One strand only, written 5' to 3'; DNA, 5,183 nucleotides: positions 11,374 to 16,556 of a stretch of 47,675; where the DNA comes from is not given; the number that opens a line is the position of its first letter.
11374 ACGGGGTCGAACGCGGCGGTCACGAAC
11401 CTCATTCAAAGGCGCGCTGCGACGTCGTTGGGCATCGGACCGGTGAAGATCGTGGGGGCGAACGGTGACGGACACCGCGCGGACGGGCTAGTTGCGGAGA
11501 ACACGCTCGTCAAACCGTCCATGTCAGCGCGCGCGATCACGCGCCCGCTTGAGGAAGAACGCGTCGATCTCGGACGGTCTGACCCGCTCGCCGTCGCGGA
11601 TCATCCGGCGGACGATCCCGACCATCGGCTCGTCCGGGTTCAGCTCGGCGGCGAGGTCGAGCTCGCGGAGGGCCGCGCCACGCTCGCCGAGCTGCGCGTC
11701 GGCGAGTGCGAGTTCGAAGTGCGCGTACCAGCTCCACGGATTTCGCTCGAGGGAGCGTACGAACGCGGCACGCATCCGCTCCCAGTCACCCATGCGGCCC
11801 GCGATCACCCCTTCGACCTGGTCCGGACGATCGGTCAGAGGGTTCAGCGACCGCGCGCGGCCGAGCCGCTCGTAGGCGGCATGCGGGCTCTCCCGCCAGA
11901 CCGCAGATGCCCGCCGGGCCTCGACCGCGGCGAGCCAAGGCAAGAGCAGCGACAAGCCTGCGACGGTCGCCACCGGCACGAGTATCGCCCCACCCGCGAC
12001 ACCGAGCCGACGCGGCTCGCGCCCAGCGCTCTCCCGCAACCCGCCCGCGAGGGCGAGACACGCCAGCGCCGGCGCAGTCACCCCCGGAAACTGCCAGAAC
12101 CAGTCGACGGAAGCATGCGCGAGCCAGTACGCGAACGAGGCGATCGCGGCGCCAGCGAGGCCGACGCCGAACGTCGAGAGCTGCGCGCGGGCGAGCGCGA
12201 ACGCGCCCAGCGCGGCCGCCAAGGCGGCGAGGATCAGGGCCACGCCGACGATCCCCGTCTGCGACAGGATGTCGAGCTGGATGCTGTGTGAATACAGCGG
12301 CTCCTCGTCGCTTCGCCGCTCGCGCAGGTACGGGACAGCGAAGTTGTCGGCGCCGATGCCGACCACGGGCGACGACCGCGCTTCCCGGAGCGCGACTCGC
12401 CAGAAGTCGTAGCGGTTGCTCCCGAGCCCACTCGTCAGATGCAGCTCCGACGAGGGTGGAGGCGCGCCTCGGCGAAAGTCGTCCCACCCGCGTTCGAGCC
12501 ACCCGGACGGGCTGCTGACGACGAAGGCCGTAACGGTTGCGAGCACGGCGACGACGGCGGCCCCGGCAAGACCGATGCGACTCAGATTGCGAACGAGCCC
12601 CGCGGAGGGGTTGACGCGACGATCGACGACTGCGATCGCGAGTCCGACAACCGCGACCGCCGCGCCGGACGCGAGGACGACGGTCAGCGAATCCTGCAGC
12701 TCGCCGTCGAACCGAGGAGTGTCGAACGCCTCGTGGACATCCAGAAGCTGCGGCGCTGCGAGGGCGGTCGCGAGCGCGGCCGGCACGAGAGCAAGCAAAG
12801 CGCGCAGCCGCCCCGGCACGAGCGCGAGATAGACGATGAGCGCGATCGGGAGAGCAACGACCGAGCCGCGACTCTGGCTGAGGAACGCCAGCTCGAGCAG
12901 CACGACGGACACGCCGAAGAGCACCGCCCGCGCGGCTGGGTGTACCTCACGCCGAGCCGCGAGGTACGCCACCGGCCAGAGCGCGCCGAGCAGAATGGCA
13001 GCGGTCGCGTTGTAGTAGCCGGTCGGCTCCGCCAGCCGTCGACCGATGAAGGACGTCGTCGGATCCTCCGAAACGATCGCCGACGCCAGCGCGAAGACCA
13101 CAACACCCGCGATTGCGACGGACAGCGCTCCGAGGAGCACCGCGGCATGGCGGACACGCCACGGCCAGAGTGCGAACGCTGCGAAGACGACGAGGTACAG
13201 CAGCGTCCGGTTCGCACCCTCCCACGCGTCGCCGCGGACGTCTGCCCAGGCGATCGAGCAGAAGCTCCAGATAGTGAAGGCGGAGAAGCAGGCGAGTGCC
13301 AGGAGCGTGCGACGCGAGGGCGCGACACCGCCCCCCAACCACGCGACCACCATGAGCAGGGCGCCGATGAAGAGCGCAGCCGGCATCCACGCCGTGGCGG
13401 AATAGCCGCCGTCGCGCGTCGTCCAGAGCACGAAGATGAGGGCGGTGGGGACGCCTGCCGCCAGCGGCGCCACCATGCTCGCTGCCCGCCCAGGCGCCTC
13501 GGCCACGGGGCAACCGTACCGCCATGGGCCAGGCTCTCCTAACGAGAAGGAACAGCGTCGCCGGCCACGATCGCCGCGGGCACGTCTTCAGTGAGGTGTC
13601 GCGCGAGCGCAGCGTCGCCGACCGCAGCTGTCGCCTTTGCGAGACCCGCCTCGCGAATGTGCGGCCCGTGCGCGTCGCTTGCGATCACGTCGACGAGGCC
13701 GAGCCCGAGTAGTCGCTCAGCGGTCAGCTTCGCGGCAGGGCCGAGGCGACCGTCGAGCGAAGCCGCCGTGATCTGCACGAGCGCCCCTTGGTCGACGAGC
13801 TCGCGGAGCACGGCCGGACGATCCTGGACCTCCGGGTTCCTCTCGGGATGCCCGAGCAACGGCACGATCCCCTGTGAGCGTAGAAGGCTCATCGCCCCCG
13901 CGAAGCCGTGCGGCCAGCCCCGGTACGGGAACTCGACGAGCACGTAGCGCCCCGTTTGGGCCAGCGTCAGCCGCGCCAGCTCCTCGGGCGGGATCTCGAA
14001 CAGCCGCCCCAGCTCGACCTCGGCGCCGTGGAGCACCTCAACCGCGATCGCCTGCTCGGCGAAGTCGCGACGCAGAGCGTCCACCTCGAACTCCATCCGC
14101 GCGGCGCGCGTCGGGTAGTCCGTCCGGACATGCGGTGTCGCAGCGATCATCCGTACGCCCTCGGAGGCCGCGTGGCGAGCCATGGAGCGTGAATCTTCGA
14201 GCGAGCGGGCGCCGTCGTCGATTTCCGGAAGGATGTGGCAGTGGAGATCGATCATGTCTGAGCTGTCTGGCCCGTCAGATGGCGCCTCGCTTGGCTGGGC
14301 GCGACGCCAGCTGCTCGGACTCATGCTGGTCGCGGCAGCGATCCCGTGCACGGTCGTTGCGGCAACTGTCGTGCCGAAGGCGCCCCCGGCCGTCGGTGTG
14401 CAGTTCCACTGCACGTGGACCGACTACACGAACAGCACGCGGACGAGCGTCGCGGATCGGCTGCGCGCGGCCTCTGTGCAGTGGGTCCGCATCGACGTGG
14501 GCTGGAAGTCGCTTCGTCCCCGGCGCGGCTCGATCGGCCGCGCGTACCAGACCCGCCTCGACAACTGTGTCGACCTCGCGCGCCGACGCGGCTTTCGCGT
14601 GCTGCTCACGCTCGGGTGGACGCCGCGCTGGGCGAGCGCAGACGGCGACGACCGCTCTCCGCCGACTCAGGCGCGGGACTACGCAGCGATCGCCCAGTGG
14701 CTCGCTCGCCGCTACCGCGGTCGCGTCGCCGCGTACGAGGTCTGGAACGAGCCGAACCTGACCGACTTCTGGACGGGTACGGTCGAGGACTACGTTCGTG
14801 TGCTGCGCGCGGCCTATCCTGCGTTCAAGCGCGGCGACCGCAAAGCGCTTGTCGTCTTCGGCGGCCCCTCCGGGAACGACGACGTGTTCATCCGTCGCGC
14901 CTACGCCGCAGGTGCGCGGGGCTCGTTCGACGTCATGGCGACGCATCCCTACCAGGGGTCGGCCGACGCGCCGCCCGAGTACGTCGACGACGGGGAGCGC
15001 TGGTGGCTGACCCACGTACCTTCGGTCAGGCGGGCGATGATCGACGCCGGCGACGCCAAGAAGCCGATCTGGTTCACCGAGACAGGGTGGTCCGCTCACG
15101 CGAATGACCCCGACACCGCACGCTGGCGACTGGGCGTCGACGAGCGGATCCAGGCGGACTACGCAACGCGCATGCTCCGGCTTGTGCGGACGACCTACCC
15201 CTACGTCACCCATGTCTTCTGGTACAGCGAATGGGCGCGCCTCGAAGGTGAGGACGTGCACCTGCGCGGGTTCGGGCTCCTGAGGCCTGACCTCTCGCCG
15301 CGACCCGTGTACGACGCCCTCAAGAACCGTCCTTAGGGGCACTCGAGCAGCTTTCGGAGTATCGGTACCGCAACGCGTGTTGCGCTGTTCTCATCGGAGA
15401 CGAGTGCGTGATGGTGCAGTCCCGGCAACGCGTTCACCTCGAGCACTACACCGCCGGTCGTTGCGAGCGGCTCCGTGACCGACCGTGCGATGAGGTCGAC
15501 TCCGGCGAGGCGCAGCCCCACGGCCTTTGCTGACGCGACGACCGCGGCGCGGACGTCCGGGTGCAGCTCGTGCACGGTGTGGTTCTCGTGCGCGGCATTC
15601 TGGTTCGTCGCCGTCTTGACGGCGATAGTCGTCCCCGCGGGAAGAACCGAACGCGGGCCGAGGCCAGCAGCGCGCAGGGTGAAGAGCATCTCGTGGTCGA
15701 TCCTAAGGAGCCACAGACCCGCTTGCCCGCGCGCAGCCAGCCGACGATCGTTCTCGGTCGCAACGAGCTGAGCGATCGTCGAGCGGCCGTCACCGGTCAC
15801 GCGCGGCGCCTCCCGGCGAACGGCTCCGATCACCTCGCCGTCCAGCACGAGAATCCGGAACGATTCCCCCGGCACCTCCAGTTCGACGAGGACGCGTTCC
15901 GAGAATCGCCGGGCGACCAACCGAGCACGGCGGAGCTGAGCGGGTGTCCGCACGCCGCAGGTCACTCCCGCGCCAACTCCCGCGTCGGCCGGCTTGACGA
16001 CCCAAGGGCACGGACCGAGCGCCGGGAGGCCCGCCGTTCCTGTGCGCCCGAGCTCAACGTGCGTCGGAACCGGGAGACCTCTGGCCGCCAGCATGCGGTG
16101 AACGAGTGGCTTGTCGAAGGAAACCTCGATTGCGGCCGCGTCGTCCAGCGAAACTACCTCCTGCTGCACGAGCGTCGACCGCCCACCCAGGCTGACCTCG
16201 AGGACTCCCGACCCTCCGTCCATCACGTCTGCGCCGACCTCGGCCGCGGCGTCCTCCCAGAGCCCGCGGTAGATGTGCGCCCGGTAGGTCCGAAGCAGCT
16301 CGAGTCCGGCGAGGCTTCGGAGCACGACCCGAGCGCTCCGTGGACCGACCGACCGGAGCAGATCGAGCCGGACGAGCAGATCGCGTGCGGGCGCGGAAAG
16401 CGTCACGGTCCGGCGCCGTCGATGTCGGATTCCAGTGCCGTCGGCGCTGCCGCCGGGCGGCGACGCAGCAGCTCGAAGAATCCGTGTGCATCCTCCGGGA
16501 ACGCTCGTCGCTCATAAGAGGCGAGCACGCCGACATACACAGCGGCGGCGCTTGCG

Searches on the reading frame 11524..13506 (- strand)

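Call 7: search_protein_families(library=pfam, proteins=[window:11524-13506:-], max_evalue=0.001)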
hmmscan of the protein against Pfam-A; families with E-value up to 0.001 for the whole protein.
window:11524-13506:- (660 aa): 2 families
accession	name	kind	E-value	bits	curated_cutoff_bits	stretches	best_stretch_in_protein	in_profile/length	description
PF04932.20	Wzy_C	-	7e-13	49.1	31.7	1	281-426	17-149/149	O-Antigen ligase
PF13371.12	TPR_9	-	1e-06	29.1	35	1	571-637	7-73/73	Tetratricopeptide repeat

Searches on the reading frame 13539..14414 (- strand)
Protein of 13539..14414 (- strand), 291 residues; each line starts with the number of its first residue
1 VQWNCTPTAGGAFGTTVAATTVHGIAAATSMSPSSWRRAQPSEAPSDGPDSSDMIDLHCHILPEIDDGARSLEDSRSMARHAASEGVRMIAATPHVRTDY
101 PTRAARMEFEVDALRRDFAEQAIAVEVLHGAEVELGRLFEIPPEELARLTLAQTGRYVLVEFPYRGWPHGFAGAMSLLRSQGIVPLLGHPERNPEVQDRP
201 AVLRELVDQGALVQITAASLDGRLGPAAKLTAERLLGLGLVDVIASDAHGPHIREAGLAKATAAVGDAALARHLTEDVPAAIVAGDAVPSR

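Call 7: search_protein_families(library=pfam, proteins=[window:13539-14414:-], max_evalue=0.001)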
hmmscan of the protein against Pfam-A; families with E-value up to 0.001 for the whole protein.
window:13539-14414:- (291 aa): 1 family
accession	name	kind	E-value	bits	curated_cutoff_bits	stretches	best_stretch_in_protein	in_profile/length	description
PF19567.5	CpsB_CapC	-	5.9e-43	147.4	27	1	54-265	1-212/234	Capsular polysaccharide synthesis, CpsB/CapC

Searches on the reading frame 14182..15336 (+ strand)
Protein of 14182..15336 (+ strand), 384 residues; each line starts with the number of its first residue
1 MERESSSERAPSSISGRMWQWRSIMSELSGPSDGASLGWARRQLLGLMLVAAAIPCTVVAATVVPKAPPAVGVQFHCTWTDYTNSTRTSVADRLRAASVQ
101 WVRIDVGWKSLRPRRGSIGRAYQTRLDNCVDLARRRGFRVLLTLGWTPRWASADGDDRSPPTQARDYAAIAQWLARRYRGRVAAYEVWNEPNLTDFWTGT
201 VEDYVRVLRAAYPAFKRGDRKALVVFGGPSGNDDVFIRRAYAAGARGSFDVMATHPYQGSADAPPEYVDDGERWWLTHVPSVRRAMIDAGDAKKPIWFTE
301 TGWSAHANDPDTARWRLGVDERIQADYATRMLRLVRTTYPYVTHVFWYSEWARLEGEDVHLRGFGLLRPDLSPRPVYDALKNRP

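Call 7: search_protein_families(library=pfam, proteins=[window:14182-15336:+], max_evalue=0.001)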
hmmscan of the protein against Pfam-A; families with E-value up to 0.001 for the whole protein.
window:14182-15336:+ (384 aa): 3 families
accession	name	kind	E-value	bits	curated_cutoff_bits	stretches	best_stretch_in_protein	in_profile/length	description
PF00150.24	Cellulase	-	4.7e-13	49.7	23.5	1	78-315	16-252/272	Cellulase (glycosyl hydrolase family 5)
PF01229.23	Glyco_hydro_39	-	8.8e-09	35.1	26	1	158-310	118-280/472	Glycosyl hydrolases family 39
PF13204.13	Apiosidase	-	0.00099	19.2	26.5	0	118-226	79-183/320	Apiosidase-like, catalytic domain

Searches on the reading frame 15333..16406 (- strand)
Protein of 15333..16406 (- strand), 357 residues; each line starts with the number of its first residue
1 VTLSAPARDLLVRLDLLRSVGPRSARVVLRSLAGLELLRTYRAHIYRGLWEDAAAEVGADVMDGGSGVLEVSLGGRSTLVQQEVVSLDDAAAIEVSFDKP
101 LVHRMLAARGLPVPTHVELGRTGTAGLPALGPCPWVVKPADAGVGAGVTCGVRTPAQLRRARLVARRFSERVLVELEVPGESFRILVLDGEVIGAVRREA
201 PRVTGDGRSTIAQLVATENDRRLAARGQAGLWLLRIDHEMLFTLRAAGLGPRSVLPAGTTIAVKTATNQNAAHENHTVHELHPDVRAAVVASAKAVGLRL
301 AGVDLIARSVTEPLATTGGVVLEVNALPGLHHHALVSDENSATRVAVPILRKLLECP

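Call 7: search_protein_families(library=pfam, proteins=[window:15333-16406:-], max_evalue=0.001)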
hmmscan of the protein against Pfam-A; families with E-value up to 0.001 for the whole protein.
window:15333-16406:- (357 aa): 2 families
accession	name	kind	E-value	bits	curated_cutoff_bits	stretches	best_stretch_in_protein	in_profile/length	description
PF07478.18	Dala_Dala_lig_C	-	4.1e-06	26.9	24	1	133-191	37-94/204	D-ala D-ala ligase C-terminus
PF08443.16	RimK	-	8e-06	26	21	0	279-341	125-180/188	RimK-like ATP-grasp domain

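Call 34: search_protein_families(library=ncbifam, proteins=[window:15333-16406:-], max_evalue=0.00001)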
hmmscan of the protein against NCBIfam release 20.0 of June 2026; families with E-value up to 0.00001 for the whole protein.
window:15333-16406:- (357 aa): 10 families
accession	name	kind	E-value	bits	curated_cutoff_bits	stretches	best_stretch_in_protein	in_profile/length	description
NF010623.0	PRK14016.1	subfamily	3.5e-52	177.7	877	1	74-353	190-471/871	cyanophycin synthetase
TIGR02068.2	cya_phycin_syn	equivalog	6.7e-48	163.3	850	1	67-353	182-470/862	cyanophycin synthetase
TIGR03103.1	trio_acet_GNAT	equivalog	3.2e-44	151.4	569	1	58-334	257-528/547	N-acetylglutaminylglutamine synthetase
NF002688.0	PRK02471.1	equivalog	1.8e-28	99.4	425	1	57-354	447-752/756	bifunctional glutamate--cysteine ligase GshA/glutathione synthetase GshB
TIGR01435.1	glu_cys_lig_rel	equivalog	4.4e-13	48.4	656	1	58-334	427-701/719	bifunctional glutamate--cysteine ligase/glutathione synthetase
NF002378.0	PRK01372.1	subfamily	5.5e-12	45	243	1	92-197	94-198/305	D-alanine--D-alanine ligase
TIGR01205.1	D_ala_D_alaTIGR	subfamily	1.3e-09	37.5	245.65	1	92-195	100-209/318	D-alanine--D-alanine ligase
TIGR00768.1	rimK_fam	subfamily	2.3e-09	37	143.4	0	87-198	76-193/276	RimK family alpha-L-glutamate ligase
NF040720.1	MptN_Meth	equivalog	6.4e-07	28.7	350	0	280-344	226-285/291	tetrahydromethanopterin:alpha-L-glutamate ligase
NF007764.0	PRK10446.1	equivalog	3.4e-06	26.6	331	0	278-333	222-270/300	30S ribosomal protein S6--L-glutamate ligase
